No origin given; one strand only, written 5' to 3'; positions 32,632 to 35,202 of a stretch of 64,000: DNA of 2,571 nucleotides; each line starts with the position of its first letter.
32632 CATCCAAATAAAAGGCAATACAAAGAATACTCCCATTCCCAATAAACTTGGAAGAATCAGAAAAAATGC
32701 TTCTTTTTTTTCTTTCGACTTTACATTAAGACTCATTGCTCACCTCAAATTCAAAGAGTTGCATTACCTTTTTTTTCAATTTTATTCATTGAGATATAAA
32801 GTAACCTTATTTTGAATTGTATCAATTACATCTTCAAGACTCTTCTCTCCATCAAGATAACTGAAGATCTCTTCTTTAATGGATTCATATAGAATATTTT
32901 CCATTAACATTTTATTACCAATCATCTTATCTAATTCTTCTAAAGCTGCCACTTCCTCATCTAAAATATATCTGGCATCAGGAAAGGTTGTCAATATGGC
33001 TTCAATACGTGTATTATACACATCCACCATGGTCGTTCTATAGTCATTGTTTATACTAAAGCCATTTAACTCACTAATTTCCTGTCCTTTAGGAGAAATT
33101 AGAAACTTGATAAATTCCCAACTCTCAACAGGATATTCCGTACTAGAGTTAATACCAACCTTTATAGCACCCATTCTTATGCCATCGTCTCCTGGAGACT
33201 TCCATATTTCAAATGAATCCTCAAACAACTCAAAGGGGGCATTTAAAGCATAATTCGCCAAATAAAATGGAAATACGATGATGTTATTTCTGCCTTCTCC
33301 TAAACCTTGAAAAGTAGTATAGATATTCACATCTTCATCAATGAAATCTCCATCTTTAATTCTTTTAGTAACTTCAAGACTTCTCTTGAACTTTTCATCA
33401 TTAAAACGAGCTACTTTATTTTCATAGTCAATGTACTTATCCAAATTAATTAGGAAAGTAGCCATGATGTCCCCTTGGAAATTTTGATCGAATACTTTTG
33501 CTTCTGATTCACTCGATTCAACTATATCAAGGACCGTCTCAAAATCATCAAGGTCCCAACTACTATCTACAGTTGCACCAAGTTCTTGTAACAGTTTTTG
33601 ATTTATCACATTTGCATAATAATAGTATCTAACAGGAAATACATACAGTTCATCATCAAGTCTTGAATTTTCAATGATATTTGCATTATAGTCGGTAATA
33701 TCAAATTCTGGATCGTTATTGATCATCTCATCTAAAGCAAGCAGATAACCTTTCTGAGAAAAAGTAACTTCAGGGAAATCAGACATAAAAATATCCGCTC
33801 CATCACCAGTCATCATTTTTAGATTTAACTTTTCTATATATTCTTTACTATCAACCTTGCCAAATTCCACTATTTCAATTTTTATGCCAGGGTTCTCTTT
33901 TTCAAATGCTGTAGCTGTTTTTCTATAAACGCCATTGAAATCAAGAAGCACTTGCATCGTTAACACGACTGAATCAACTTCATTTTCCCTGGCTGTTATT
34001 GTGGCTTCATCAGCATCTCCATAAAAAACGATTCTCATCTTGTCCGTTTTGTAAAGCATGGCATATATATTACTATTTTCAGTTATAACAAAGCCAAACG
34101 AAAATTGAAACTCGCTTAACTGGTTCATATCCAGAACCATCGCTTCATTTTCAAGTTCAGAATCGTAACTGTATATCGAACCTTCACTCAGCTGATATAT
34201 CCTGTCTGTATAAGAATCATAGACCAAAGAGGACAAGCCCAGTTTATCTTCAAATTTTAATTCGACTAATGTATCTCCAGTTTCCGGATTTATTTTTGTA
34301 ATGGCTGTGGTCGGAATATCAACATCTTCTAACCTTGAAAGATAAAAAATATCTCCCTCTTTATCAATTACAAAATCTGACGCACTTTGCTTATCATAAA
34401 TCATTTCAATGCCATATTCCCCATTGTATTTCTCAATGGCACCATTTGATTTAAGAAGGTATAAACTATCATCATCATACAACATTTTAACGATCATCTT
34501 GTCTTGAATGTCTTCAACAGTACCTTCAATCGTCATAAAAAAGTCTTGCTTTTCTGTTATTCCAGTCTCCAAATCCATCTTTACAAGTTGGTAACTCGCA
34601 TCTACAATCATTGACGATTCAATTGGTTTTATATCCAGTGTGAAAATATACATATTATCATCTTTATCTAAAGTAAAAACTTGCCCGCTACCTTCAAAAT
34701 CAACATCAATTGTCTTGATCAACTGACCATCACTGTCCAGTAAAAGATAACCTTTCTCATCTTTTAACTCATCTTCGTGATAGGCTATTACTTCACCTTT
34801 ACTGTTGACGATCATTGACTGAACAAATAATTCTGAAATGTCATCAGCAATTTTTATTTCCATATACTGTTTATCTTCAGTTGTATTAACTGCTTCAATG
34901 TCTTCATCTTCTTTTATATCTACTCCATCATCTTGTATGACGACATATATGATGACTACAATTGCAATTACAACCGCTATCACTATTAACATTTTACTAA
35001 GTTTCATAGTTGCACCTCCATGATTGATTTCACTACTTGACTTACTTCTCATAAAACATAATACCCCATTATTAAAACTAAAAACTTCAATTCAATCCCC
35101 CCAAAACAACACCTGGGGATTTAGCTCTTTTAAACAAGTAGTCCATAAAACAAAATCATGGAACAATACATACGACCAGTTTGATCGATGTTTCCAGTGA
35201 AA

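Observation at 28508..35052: Chimeric operon: sugar ABC importer components fused to HlyD adaptor + MacB/FtsX-like permease, no ATPase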

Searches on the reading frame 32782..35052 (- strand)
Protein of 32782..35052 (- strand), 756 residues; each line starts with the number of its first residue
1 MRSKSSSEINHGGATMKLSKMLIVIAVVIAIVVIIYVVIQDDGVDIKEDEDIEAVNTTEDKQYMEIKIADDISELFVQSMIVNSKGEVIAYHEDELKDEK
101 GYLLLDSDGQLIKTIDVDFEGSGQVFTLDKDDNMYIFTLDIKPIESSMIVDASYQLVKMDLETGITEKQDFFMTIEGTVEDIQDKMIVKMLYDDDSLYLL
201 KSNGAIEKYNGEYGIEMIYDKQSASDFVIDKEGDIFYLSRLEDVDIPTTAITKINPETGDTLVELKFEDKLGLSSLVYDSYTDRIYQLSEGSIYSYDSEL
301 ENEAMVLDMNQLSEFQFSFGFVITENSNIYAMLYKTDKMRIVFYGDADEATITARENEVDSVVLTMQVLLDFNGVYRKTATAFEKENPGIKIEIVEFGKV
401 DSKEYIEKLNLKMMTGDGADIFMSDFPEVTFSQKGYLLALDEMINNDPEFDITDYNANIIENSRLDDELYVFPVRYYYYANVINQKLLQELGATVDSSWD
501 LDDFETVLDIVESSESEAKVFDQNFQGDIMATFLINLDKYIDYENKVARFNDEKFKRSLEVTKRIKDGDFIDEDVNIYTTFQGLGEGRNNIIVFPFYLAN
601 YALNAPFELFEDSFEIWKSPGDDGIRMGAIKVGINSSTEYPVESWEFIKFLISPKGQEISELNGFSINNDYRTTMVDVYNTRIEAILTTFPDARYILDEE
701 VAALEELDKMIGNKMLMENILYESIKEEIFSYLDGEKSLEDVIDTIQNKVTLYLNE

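Call 3: search_protein_families(library=pfam, proteins=[window:32782-35052:-], max_evalue=0.01)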
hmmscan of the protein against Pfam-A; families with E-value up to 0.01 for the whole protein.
window:32782-35052:- (756 aa): 3 families
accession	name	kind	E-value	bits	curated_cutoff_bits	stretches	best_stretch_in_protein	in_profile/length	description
PF01547.30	SBP_bac_1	-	2.5e-20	74.1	26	1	379-658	13-307/307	Bacterial extracellular solute-binding protein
PF13416.11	SBP_bac_8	-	5.9e-13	49.7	27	1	379-658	2-250/279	Bacterial extracellular solute-binding protein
PF13531.11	SBP_bac_11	-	0.0088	16.3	25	0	610-665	171-226/227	Bacterial extracellular solute-binding protein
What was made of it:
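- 33079..33918 (-): SBP_bac_1 (family-1, CUT1-type) ligand-binding domain of the SBP. Call 3 (PF01547, aa 379-658, E 2.5e-20).
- Checked: Binding protein (SBP), 32782-35052: PF01547 SBP_bac_1 at aa 379-658, E 2.5e-20 (call 3).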

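Call 4: search_protein_families(library=ncbifam, proteins=[window:32782-35052:-], max_evalue=0.01)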
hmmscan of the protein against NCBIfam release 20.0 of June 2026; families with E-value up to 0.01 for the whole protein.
window:32782-35052:- (756 aa): 1 family
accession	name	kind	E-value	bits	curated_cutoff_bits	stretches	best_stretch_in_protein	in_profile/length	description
NF009082.0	PRK12417.1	equivalog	0.0068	15.1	353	0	15-69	185-236/406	accessory Sec system protein translocase subunit SecY2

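Call 64: search_solved_structures(query=window:32782-35052:-, max_evalue=0.01)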
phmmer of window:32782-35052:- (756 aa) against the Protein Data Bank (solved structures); distinct sequences matched with E-value up to 0.01: 16.
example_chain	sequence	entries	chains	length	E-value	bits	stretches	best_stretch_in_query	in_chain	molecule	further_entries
9ry2_A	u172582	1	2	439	1.2e-15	60.5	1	364-568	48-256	Sugar ABC transporter, sugar-binding protein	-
9s0l_A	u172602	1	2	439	3.5e-15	58.9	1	364-568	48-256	Sugar ABC transporter, sugar-binding protein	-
9ru4_A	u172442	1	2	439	6.3e-15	58.1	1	364-568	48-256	Sugar ABC transporter, sugar-binding protein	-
9rsl_A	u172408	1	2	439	7.7e-15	57.8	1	364-568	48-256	Sugar ABC transporter, sugar-binding protein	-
9rsi_A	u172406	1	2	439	9.4e-15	57.5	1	364-568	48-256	Sugar ABC transporter, sugar-binding protein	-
9rwc_A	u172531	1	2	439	9.4e-15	57.5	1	364-568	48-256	Sugar ABC transporter, sugar-binding protein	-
7x0o_A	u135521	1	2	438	3.6e-11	45.6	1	384-756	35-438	CbpC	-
5z6b_A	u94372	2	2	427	8.9e-06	27.8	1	378-511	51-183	Putative ABC transporter substrate-binding protein YesO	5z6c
4r6k_A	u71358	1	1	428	9.4e-06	27.7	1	378-511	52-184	SOLUTE-BINDING PROTEIN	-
5f7v_A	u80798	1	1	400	1.5e-05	27.1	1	381-506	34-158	Lmo0181 protein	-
1eu8_A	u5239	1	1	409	8.8e-05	24.5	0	379-525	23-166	TREHALOSE/MALTOSE BINDING PROTEIN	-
4rk2_A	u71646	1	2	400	0.00091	21.2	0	372-499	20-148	Putative sugar ABC transporter, substrate-binding protein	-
2hq0_A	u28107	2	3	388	0.0057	18.5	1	380-515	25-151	Sugar ABC transporter, sugar-binding protein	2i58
2heu_A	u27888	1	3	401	0.006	18.5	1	380-515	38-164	Sugar ABC transporter, sugar-binding protein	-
2hfb_A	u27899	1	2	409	0.0065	18.3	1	380-515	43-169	Sugar ABC transporter, sugar-binding protein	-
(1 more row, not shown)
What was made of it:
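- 33079..33918 (-): The nearest solved structures are sugar-binding proteins: 9ry2 (1.2e-15), CbpC 7x0o and YesO 5z6b (call 64).
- On CUT1-type binding-protein-dependent ABC importer (type I): The nearest solved structures are sugar SBPs (call 64).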

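Call 78: list_cluster_members(proteins=[window:32782-35007:-, window:31864-32736:-, window:30989-31858:-, window:29703-30983:-, window:28508-29710:-, L049:7974-8882:+, L049:8890-9786:+, L049:9834-11123:+, L049:11133-12533:+, L049:12514-13947:+])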
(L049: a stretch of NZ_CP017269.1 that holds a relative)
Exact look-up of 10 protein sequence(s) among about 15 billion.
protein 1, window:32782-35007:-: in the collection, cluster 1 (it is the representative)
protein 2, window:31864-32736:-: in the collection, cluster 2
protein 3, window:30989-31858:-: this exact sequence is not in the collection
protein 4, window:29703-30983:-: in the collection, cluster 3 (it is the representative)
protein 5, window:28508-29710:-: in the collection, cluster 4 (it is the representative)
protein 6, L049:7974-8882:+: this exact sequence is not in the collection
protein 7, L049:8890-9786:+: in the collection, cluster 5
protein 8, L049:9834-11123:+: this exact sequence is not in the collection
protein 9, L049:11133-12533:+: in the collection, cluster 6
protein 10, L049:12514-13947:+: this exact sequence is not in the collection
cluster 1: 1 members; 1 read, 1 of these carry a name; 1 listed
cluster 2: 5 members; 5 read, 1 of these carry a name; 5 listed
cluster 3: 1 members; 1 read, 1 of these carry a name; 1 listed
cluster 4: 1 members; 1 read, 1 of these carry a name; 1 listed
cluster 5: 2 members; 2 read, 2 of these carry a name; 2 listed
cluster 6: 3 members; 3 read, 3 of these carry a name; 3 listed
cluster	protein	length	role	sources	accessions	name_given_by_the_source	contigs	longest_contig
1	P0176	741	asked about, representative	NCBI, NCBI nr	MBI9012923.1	MAG: carbohydrate ABC transporter substrate-binding protein [Clostridiales bacterium] | carbohydrate ABC transporter substrate-binding protein [Clostridiales bacterium]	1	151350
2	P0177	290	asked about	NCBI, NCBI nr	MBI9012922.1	MAG: sugar ABC transporter permease [Clostridiales bacterium] | sugar ABC transporter permease [Clostridiales bacterium]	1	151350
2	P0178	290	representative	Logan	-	-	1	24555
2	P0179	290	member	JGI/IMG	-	-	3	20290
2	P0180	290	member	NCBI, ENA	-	-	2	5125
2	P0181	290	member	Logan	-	-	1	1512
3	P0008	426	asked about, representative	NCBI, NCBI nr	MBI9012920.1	MAG: hypothetical protein JEZ08_11865 [Clostridiales bacterium] | hypothetical protein [Clostridiales bacterium]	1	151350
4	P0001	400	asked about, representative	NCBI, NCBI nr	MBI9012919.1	MAG: ABC transporter permease [Clostridiales bacterium] | ABC transporter permease [Clostridiales bacterium]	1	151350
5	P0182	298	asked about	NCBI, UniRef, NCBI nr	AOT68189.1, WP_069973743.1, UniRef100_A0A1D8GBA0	carbohydrate ABC transporter permease [Geosporobacter ferrireducens] | Sugar ABC transporter permease n=1 Tax=Geosporobacter ferrireducens TaxID=1424294 ...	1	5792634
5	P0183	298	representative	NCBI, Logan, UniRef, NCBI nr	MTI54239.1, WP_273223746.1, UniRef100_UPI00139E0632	carbohydrate ABC transporter permease [Geosporobacter ferrireducens] | carbohydrate ABC transporter permease n=1 Tax=Geosporobacter ferrireducens TaxID=1424294 ...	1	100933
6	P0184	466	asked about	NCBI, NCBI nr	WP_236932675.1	ABC transporter permease [Geosporobacter ferrireducens]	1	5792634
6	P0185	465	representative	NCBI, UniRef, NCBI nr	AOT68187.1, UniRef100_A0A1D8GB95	hypothetical protein Gferi_00460 [Geosporobacter ferrireducens] | MacB-like periplasmic core domain-containing protein n=2 Tax=Geosporobacter ferrireducens ...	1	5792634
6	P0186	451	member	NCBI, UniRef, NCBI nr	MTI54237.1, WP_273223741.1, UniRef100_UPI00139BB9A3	ABC transporter permease [Geosporobacter ferrireducens] | ABC transporter permease n=1 Tax=Geosporobacter ferrireducens TaxID=1424294 ...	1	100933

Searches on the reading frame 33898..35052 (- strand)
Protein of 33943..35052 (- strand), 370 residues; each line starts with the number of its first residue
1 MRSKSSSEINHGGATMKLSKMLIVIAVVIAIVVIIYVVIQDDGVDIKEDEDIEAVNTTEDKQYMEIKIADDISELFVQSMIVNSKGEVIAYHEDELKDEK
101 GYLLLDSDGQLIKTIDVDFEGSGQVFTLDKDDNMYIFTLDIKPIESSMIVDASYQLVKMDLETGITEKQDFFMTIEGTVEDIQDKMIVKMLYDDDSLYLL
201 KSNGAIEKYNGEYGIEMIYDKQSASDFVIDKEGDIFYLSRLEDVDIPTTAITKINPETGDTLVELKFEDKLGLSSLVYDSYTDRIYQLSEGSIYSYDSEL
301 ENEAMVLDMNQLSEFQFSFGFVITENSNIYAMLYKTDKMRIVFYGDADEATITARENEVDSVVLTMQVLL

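Call 23: search_protein_families(library=pfam, proteins=[window:33943-35052:-], max_evalue=1)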
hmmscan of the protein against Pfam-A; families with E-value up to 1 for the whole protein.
window:33943-35052:- (370 aa): 1 family
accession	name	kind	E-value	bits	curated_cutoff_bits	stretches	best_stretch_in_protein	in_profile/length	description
PF05568.16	ASFV_J13L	-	0.045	14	23.6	1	21-69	34-85/189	African swine fever virus J13L protein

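Call 25: search_protein_families(library=ncbifam, proteins=[window:33943-35052:-], max_evalue=0.1)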
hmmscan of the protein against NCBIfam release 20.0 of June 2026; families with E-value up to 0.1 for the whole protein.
window:33943-35052:- (370 aa): 5 families
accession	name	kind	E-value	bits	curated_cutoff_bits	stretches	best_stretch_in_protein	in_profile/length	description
NF009082.0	PRK12417.1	equivalog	0.0013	17.5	353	1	15-69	185-236/406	accessory Sec system protein translocase subunit SecY2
NF038296.1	HisXaaSer_A2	equivalog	0.018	16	48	1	16-93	1-78/96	His-Xaa-Ser repeat protein HxsA2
NF042931.1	SAG1386_EF1546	equivalog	0.024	14.7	80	1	3-51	16-64/158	SAG1386/EF1546 family surface-associated protein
TIGR01938.1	nqrC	equivalog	0.032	13.8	144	0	19-98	12-92/251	NADH:ubiquinone reductase (Na(+)-transporting) subunit C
TIGR01495.1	ETRAMP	paralog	0.054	13.5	32.75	0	16-61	1-45/85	ETRAMP family protein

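Call 81: search_solved_structures(query=A7, max_evalue=10)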
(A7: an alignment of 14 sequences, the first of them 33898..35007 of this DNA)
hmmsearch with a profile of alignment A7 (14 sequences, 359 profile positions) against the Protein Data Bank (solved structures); distinct sequences matched with E-value up to 10: 47.
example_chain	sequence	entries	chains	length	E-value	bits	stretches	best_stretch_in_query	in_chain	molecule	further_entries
6qsd_A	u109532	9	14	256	4.5e-07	32.5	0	286-310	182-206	Pizza6S | Pizza6-S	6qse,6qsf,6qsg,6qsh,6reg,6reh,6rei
6f0t_A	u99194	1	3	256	1.1e-06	31.2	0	291-311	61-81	Pizza6-SFW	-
3wwa_A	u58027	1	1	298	2.6e-06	30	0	286-310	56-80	Pizza7H protein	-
6rej_A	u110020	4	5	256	2.7e-06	29.9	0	286-311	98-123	Pizza6-SH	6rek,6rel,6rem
6ren_A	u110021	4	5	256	6.3e-06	28.7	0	286-311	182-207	3fPizza6-SH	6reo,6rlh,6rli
7zpw_A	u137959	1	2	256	7.2e-06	28.5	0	286-311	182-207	Pizza6-TSK-TSH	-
4zlr_A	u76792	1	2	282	9.9e-06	28.1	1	55-106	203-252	Brain tumor protein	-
5ex7_A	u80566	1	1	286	1.1e-05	27.9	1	55-106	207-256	Brain tumor protein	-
1q7f_A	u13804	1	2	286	1.3e-05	27.7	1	55-106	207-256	brain tumor CG10719-PA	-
3ww9_A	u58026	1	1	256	2e-05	27.1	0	272-272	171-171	pizza6 protein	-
6f0s_A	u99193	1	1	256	2.3e-05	26.9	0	286-310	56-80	Pizza6-SYW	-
1rwi_B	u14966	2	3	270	2.6e-05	26.7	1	166-311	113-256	Serine/threonine-protein kinase pknD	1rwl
7zpz_A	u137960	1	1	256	2.7e-05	26.6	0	288-307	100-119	Pizza6-TSR-TSH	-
7zqg_A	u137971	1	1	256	3.4e-05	26.3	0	286-309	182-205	Pizza6-KSH-TSH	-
7qrw_A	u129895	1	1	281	5.1e-05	25.7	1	157-191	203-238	Isoform 4 of Tripartite motif-containing protein 3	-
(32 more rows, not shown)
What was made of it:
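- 33988..34875 (-): N-terminal β-propeller domain of the SBP. The limits are approximate, about aa 60-355 in longest-ORF numbering. A profile of 14 N-terminal domains (A7) against PDB hit Pizza6 (4.5e-7), the Brat NHL domain (1e-5) and the PknD sensor domain 1rwi (2.6e-5) (call 81).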

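Call 82: search_protein_families(library=pfam, alignment_id=A7, max_evalue=0.1)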
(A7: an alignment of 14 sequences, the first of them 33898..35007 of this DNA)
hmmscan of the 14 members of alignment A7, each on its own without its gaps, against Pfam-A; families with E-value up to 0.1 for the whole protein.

A. member 1, window:33898-35007:- (370 aa): 0 families

B. families by the number of members that match (of 14 scanned): 23 families
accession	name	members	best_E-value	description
PF06739.17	SBBP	5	6.6e-05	Beta-propeller repeat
PF07494.17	Reg_prop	4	2.3e-07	Two component regulator propeller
PF13360.13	PQQ_2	2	0.0016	Outer membrane protein assembly factor BamB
PF01436.27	NHL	1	4.6e-06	NHL repeat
PF22701.2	Mala_s_1-like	1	0.00023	Mal s 1 allergenic protein-like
PF08450.18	SGL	1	0.0032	SMP-30/Gluconolactonase/LRE-like region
PF08553.16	VID27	1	0.0052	VID27 C-terminal WD40-like domain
PF23341.1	PEP5_VPS11_N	1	0.0081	PEP5/VPS11 N-terminal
PF25022.1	NPHP3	1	0.0084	Nephrocystin-3 domain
PF21166.2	LSM12_LSM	1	0.01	LSM12, LSM domain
PF21544.3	PorZ_N_b_propeller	1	0.012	TSS9, PorZ, N-terminal beta-propeller domain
PF25021.1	TEN_NHL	1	0.013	Teneurin NHL domain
PF14883.12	GHL13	1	0.017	Hypothetical glycosyl hydrolase family 13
PF20067.5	SSL_N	1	0.018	Strictosidine synthase-like, N-terminal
PF15892.11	BNR_4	1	0.023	BNR repeat-containing family member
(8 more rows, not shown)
